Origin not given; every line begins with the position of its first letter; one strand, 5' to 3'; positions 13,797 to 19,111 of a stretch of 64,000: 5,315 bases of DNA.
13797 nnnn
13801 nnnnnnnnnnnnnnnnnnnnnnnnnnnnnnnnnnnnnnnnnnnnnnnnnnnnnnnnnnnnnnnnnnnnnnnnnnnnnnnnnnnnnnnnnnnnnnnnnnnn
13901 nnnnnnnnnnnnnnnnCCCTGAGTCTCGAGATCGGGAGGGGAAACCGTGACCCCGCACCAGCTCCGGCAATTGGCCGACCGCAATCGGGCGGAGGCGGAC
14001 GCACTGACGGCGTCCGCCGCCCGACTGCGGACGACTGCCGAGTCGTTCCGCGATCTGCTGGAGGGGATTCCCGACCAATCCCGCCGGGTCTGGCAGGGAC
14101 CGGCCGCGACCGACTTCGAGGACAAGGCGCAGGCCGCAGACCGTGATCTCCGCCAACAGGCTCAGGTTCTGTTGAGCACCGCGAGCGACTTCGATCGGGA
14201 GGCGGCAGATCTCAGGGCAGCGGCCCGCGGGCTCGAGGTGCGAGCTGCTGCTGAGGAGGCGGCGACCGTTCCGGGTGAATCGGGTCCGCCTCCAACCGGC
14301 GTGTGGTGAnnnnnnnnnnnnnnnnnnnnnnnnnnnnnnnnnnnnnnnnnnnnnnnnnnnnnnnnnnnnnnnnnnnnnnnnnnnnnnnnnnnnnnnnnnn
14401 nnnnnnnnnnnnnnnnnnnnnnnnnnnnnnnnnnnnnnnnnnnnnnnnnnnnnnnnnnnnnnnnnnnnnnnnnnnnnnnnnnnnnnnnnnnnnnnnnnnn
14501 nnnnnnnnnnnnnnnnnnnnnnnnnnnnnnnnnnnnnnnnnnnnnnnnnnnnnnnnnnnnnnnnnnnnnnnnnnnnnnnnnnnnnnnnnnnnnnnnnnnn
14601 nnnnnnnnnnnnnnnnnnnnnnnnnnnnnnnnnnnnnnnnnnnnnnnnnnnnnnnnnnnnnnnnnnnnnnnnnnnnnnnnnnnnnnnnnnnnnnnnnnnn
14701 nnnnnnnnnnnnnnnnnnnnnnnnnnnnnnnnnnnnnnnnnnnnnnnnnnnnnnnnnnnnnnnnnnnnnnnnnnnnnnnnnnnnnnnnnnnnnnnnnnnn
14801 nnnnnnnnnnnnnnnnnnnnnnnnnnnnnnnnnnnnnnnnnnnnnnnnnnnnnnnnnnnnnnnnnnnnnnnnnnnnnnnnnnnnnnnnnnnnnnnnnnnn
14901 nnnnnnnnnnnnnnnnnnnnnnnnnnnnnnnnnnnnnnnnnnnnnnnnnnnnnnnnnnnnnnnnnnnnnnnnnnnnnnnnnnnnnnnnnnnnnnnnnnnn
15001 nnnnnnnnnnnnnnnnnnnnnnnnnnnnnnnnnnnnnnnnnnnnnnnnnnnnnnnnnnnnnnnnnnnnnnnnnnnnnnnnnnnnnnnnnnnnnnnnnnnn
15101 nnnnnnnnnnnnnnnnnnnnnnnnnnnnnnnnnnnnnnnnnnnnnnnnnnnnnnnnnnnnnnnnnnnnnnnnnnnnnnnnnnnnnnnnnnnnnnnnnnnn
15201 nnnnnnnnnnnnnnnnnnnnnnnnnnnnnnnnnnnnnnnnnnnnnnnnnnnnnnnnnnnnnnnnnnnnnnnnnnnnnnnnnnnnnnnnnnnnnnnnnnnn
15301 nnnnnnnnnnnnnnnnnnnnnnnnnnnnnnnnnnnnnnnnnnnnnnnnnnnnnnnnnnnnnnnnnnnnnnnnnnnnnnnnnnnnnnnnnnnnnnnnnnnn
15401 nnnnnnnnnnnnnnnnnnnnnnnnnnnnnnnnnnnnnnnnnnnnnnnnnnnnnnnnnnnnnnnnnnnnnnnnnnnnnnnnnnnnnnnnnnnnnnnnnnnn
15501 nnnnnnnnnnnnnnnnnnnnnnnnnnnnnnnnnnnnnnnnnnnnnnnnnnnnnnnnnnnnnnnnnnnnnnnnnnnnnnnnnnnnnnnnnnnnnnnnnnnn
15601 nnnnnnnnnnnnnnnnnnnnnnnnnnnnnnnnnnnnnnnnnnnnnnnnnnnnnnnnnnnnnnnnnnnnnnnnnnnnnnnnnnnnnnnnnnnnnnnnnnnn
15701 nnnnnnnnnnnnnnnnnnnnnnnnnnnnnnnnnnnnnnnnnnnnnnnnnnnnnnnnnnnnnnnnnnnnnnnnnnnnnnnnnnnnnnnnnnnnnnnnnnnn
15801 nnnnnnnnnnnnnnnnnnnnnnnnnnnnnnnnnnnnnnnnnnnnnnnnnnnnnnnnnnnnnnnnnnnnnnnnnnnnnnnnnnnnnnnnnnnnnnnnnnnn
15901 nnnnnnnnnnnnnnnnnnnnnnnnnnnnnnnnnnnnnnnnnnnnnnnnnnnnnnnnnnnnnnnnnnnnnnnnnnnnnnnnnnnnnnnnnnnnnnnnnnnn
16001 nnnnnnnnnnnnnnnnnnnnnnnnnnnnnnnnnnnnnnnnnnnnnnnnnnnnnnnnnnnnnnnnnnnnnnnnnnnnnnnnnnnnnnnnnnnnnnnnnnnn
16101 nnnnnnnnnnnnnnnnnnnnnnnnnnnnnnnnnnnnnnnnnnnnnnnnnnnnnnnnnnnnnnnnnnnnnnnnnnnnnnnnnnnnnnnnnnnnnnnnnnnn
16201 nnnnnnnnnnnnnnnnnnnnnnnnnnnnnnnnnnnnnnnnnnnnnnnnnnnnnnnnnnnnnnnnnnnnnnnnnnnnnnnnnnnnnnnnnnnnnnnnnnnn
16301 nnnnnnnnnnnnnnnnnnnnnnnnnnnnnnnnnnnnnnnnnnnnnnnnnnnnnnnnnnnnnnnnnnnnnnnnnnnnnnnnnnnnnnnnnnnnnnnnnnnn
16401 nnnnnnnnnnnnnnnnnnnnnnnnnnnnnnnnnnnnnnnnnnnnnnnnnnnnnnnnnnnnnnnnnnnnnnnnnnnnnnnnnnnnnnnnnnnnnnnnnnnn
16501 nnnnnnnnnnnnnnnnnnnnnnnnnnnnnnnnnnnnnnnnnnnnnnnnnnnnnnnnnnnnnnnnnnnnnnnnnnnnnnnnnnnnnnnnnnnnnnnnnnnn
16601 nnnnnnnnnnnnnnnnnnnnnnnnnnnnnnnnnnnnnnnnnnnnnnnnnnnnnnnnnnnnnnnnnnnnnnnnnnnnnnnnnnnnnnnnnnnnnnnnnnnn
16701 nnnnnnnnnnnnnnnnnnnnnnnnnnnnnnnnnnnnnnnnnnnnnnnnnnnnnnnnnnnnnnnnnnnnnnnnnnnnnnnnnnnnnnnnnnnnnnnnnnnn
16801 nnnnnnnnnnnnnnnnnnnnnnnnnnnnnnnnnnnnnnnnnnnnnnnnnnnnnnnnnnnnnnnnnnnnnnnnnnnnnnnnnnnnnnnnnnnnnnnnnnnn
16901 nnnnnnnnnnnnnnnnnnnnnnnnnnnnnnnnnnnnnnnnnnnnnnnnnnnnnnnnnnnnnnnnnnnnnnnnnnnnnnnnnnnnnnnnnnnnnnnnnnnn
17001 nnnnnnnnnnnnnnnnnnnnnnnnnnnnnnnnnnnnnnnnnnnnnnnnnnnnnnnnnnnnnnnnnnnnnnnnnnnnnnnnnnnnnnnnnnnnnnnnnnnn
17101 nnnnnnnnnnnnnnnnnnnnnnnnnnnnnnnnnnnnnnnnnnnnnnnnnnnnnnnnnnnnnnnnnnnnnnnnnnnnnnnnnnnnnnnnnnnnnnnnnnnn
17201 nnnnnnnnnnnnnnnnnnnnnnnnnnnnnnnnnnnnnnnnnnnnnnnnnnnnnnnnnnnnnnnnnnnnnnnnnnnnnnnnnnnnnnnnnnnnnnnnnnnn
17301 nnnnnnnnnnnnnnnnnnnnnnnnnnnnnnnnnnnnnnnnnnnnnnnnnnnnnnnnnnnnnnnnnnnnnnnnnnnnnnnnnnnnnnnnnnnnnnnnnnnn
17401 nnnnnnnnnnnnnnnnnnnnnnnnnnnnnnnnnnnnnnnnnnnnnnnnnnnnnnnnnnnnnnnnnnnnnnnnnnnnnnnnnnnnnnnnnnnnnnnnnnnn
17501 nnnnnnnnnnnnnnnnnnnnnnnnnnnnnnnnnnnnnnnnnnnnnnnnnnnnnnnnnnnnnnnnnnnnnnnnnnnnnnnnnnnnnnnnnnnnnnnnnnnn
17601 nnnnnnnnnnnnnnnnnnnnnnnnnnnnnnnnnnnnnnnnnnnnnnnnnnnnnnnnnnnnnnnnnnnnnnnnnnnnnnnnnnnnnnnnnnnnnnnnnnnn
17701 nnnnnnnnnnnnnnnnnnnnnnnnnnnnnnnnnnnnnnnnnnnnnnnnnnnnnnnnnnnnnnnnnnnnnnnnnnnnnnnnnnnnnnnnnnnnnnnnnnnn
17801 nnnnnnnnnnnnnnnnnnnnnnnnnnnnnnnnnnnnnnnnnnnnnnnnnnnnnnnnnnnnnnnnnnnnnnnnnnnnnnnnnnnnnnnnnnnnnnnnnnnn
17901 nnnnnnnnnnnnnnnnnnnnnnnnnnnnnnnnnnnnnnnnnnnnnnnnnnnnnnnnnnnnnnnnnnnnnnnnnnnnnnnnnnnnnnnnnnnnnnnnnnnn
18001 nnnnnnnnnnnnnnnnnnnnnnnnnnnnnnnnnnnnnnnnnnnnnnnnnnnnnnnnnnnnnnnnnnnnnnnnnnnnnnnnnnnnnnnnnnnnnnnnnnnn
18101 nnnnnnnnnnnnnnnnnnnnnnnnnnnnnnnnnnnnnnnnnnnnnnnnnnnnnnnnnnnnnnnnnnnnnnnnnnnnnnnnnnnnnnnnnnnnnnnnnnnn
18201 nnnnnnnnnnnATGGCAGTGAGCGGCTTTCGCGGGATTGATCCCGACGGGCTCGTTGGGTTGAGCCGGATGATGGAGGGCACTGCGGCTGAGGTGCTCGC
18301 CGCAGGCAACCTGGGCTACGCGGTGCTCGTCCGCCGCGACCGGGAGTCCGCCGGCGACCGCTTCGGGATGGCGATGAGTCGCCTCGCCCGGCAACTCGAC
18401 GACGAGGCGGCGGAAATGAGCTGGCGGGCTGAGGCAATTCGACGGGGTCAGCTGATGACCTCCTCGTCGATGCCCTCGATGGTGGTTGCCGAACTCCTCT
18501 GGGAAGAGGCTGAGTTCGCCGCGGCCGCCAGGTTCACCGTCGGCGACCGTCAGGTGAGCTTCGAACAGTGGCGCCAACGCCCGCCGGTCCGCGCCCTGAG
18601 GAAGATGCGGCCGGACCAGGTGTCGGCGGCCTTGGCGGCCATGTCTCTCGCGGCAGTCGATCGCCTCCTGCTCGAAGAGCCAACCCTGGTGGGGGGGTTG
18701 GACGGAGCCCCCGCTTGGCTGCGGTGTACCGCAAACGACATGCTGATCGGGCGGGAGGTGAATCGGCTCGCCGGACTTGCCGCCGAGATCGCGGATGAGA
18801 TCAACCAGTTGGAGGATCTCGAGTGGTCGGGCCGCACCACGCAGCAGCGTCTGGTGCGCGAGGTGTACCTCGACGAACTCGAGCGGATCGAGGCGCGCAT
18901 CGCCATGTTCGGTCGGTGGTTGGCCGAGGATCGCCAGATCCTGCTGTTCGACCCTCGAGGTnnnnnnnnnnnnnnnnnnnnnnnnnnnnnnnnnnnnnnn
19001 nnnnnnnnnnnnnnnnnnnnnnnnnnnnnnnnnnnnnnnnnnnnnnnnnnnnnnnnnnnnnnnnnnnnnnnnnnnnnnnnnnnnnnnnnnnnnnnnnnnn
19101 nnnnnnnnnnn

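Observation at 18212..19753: DUF1023-type alpha/beta hydrolase translationally coupled to EccC: candidate secreted effector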

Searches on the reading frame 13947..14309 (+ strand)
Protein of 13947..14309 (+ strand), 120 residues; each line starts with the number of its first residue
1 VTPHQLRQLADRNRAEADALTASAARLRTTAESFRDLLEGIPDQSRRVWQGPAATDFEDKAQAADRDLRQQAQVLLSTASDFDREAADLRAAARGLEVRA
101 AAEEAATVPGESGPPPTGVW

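Call 10: search_protein_families(library=pfam, proteins=[window:13947-14309:+], max_evalue=0.1)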
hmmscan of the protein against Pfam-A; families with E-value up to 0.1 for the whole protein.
window:13947-14309:+ (120 aa): 4 families
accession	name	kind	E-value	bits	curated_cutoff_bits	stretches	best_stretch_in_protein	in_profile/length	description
PF00823.25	PPE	-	0.0009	19.7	26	1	16-98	26-98/165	PPE family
PF06013.18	WXG100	-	0.0017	19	27.3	1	14-91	3-83/86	Proteins of 100 residues with WXG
PF10441.14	Urb2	-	0.081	13.3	27.1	1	27-77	96-143/209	Urb2/Npa2 family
PF14362.11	DUF4407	-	0.097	12.4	31.3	0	5-105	135-237/297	Domain of unknown function (DUF4407)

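Call 11: search_protein_families(library=ncbifam, proteins=[window:13947-14309:+], max_evalue=0.01)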
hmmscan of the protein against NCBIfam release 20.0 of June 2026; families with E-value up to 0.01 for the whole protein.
window:13947-14309:+ (120 aa): 1 family
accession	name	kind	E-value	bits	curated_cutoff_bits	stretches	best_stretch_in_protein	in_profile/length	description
TIGR03930.1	WXG100_ESAT6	subfamily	4.2e-05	23.7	44.85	1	15-92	4-84/90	WXG100 family type VII secretion target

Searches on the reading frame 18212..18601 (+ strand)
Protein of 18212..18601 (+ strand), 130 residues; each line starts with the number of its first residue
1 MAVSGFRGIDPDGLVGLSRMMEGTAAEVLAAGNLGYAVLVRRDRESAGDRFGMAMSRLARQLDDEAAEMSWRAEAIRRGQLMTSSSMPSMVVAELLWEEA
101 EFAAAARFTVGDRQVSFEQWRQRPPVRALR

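Call 75: search_protein_representatives(protein=window:18212-18601:+)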
Query: 130 residues. Proteins with E-value up to 0.001 (for the whole library): 11; up to 1e-10: 1; up to 1e-30: 1. The best 11 are listed.
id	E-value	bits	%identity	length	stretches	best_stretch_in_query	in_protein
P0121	1.2e-57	209.5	81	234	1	1-130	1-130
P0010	1.7e-08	51.0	34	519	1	3-125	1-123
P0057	4.9e-08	49.5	35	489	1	4-129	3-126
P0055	2.0e-06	44.3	35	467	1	4-129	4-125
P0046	6.0e-06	42.7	33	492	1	2-126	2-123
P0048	8.4e-06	42.3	35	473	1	3-129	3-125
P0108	1.7e-05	41.3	30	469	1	5-129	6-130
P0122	3.8e-05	40.1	36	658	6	64-96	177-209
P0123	5.0e-05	39.8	35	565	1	6-122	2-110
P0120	2.5e-04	37.6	38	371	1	6-126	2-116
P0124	5.7e-04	36.4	33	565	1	6-123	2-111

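Call 76: search_protein_families(library=pfam, proteins=[P0122, P0123, P0124, P0121], max_evalue=0.01)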
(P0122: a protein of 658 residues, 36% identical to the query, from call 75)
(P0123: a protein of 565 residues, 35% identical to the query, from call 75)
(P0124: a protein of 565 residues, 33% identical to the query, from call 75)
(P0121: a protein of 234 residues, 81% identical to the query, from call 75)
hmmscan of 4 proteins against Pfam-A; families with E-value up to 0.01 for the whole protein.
P0122 (658 aa): 15 families
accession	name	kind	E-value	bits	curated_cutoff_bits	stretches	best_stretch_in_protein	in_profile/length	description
PF07532.17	Big_4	-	3.6e-15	55.7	22.1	0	6-49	6-49/59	Bacterial Ig-like domain (group 4)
PF16590.10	ESP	-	1.8e-10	41.3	22.7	0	64-84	23-43/91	Exocrine gland-secreting peptide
PF06178.19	KdgM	-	2e-10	41.2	22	0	111-138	29-56/222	Oligogalacturonate-specific porin protein (KdgM)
PF17774.7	YlmH_RBD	-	9.6e-10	39.1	23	0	94-127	45-78/84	Putative RNA-binding domain in YlmH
PF06701.19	MIB_HERC2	-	4e-09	36.7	33.5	0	28-57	36-62/66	Mib_herc2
PF05542.16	DUF760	-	9e-09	36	20.2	0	89-114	46-71/83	Protein of unknown function (DUF760)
PF22155.1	Mre11_acc_DNA_cap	-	9.2e-09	35.4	27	0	106-122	23-39/56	Mre11 accessory DNA binding capping domain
PF07792.17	Afi1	-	1.5e-08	35.6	25.5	0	20-39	3-22/128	Docking domain of Afi1 for Arf3 in vesicle trafficking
PF15069.11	FAM163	-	3.9e-08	34.3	28.3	0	83-106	113-136/164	FAM163 family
PF07918.16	CAP160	-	5.8e-08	32.8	25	0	91-108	6-23/27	CAP160 repeat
PF23456.1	CSDE1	-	1.4e-07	32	27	0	69-108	42-81/84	Cold shock domain-containing protein E1 CSD domain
PF16272.10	DUF4925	-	7.1e-07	29.5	28.5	0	87-162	12-79/324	Domain of unknown function (DUF4925)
PF23867.1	Mmc1_N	-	0.00015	22.2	27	0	69-108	77-116/132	Mmc1 N-terminal domain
PF24638.1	KH_DEAH11_1st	-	0.00017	22.2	27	0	20-41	20-41/65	DEAH11 eukaryotic type KH-domain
PF25692.1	Phage_depo_C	-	0.0027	18.5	25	0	91-133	9-51/90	Phage depolymerase C-terminal beta sandwich domain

P0123 (565 aa): 0 families

P0124 (565 aa): 0 families

P0121 (234 aa): 0 families

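Call 78: find_encoding_contigs(protein=P0123, flank=10000, max_places=4)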
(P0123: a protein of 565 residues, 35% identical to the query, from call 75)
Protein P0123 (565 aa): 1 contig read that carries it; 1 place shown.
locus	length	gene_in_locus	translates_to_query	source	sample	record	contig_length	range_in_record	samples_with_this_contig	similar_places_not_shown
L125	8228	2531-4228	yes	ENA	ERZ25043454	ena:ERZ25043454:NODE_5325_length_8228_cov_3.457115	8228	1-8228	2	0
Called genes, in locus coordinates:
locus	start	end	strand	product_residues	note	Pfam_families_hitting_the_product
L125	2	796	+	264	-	?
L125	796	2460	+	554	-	PF01061:ABC2_membrane (faint), PF12679:ABC2_membrane_2, PF12698:ABC2_membrane_3 (faint), PF10920:DUF2705, PF12679:ABC2_membrane_2, PF12730:ABC2_membrane_4 (weak), PF13346:ABC2_membrane_5 (weak)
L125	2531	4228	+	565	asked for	-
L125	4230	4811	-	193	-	-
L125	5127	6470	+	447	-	PF02812:ELFV_dehydrog_N, PF00208:ELFV_dehydrog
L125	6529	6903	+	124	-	-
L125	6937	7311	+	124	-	-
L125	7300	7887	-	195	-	PF01128:IspD (weak), PF12804:NTP_transf_3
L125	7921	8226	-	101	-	?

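Call 81: find_homologous_proteins(query=A6, max_evalue=0.001)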
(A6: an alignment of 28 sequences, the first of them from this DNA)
Query A6 (28 sequences) (128 aa, profile of the alignment): 1 proteins with E <= 0.001 among 8000 candidates.
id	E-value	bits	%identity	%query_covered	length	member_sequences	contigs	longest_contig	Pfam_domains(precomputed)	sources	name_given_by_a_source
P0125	2.3e-19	88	27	87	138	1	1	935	-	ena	-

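Call 82: find_homologous_proteins(query=P0123, max_evalue=0.001)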
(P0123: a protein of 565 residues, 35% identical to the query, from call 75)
Query P0123 (565 aa): 10 proteins with E <= 0.001 among 8000 candidates.
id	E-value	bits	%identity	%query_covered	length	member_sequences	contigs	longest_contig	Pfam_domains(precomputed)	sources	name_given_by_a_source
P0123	0.0e+0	1204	100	100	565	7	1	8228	-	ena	-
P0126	1.3e-130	455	46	99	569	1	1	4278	-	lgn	-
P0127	8.8e-123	429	44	99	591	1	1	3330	-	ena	-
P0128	1.2e-122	428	43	99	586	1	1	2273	-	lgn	-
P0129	1.9e-118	415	42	99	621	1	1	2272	-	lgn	-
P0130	8.7e-116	406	41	99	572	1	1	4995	-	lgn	-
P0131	9.5e-110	386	40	99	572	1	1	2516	-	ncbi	-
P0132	1.9e-108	382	40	98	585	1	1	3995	-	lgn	-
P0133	9.0e-105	369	42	87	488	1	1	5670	-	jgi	jgi:hypothetical protein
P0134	2.2e-97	345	36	95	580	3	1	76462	-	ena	-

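Call 83: find_encoding_contigs(protein=P0134, flank=10000, max_places=3)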
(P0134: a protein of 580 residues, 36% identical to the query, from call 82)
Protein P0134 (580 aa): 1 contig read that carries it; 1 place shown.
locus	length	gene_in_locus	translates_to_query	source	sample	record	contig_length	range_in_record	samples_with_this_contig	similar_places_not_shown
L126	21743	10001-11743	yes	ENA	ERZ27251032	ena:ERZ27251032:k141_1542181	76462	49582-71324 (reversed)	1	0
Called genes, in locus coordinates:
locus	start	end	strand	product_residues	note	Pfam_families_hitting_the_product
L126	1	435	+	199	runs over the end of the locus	PF00440:TetR_N, PF16925:TetR_C_13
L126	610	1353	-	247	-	PF00753:Lactamase_B, PF19583:ODP (faint)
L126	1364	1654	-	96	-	-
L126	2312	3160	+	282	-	PF00294:PfkB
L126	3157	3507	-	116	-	PF00355:Rieske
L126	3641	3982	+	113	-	PF25362:bPH_11 (weak)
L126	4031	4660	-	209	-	PF02630:SCO1-SenC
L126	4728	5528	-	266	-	PF00520:Ion_trans, PF07885:Ion_trans_2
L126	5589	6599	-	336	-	PF01073:3Beta_HSD, PF01370:Epimerase, PF04321:RmlD_sub_bind, PF05368:NmrA, PF13460:NAD_binding_10, PF16363:GDP_Man_Dehyd, PF07993:NAD_binding_4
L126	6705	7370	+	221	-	PF00440:TetR_N, PF17933:TetR_C_25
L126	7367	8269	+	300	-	PF00005:ABC_tran, PF13304:AAA_21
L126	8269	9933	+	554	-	PF01061:ABC2_membrane (faint), PF12679:ABC2_membrane_2, PF10920:DUF2705 (weak), PF12679:ABC2_membrane_2, PF12730:ABC2_membrane_4, PF13346:ABC2_membrane_5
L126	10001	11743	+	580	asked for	-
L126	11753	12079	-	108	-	-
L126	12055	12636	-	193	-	-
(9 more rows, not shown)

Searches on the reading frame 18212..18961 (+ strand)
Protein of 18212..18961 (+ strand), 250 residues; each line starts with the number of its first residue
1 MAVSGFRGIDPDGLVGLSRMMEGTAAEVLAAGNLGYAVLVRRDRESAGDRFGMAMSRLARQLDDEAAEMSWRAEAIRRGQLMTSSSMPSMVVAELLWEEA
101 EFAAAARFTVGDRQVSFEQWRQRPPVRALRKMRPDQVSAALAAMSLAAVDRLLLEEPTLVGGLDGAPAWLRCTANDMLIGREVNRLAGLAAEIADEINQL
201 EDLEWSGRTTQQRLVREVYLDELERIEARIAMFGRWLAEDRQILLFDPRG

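Call 25: search_protein_families(library=pfam, proteins=[window:18212-18961:+], max_evalue=1)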
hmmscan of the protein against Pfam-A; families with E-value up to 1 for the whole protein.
window:18212-18961:+ (250 aa): 1 family
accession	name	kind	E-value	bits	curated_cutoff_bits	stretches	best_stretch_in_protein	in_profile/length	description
PF21927.1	McpB_HAMP_2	-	0.24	11.9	27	1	183-200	29-46/49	Methyl-accepting chemotaxis protein McpB, second HAMP domain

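Call 39: predict_structure(alignment_id=A2)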
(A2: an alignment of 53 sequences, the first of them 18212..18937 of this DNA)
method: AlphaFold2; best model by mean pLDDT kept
length: 242 residues; sequences in the alignment: 53
mean_pLDDT: 92.7   pTM: 0.77
mean pLDDT of the five models: 92.7, 91.9, 91.9, 90.4, 89.3
residues with pLDDT >= 90: 209; 70-90: 23; 50-70: 5; < 50: 5
segments of 3 or more residues with pLDDT < 50: 1-5
pLDDT, mean of each block of 10 residues (from residue 1): 55 97 98 98 98 98 97 95 81 92 92 94 92 98 94 95 96 95 96 97 85 95 98 94 71
secondary structure, 60 per line:
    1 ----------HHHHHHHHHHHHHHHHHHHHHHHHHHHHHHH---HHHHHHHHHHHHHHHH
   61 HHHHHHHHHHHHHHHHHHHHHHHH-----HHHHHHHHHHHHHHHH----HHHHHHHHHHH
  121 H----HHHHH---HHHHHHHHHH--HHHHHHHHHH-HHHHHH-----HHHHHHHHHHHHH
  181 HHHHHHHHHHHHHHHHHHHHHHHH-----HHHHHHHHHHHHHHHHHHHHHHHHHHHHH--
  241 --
elements in order: H11-41 H45-84 H90-105 H110-121 H126-130 H134-143 H146-155 H157-162 H168-204 H210-238

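Call 41: fold_search(model_id=the predicted structure, library=pdb)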
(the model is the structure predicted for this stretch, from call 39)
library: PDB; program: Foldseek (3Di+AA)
matches with E <= 10: 124; with E <= 0.001: 0
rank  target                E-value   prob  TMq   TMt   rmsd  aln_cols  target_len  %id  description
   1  7y48                  8.1e-01  0.21  0.22  0.11  16.1       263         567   12  Cryo-EM Structure of biliverdin-bound mitochondrial ABC transporter ABCB10 from Biortus (released 2023-05-24)
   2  7y49                  9.4e-01  0.23  0.25  0.12  16.4       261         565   11  Cryo-EM Structure of apo mitochondrial ABC transporter ABCB10 from Biortus (released 2023-04-19)
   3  8cwy_A                1.1e+00  0.35  0.29  0.16  17.3       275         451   10  Accurate computational design of genetically encoded 3D protein crystals (released 2023-11-01)
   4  5och_H                1.5e+00  0.30  0.32  0.17  13.4       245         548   15  The crystal structure of human ABCB8 in an outward-facing state (released 2018-07-25)
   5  8t4h_A                1.5e+00  0.25  0.30  0.17  13.0       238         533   13  Transporter associated with antigen processing (TAP) bound to the 8-mer peptide RRYQSTEL (released 2024-06-19)
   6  6m3r_F                1.5e+00  0.20  0.27  0.23  26.8       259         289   14  Crystal structure of AnkG/beta4-spectrin complex (released 2020-05-13)
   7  8t4f_B                1.5e+00  0.20  0.30  0.17  13.4       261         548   12  Transporter associated with antigen processing (TAP) bound to the 9-mer peptide RRYQKSTEL (released 2024-06-19)
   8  6uuj_H                1.8e+00  0.57  0.29  0.41  16.5       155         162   15  Structure of PE5-PPE4-EspG3 complex from the type VII (ESX-3) secretion system, space group P212121 (released 2020-01-29)
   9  7vwc_B                1.8e+00  0.18  0.26  0.13  14.7       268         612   10  Cryo-EM structure of human very long-chain fatty acid ABC transporter ABCD1 (released 2022-05-18)
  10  8ub3_4                1.8e+00  0.16  0.23  0.25  22.2       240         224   12  DpHF7 filament (released 2024-04-10)
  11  8qoe_A                1.8e+00  0.16  0.27  0.15  14.9       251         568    7  Inward-facing conformation of the ABC transporter BmrA (released 2023-12-20)
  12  8cws_A                1.8e+00  0.33  0.31  0.18  17.9       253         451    9  Accurate computational design of genetically encoded 3D protein crystals (released 2023-11-01)
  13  8t4h_B                1.8e+00  0.18  0.30  0.17  13.9       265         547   12  Transporter associated with antigen processing (TAP) bound to the 8-mer peptide RRYQSTEL (released 2024-06-19)
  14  6p6j_A                1.8e+00  0.18  0.27  0.14  14.7       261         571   14  Structure of YbtPQ importer with substrate Ybt-Fe bound (released 2020-03-04)
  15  6uuj_B                1.9e+00  0.54  0.29  0.41  16.5       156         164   15  Structure of PE5-PPE4-EspG3 complex from the type VII (ESX-3) secretion system, space group P212121 (released 2020-01-29)
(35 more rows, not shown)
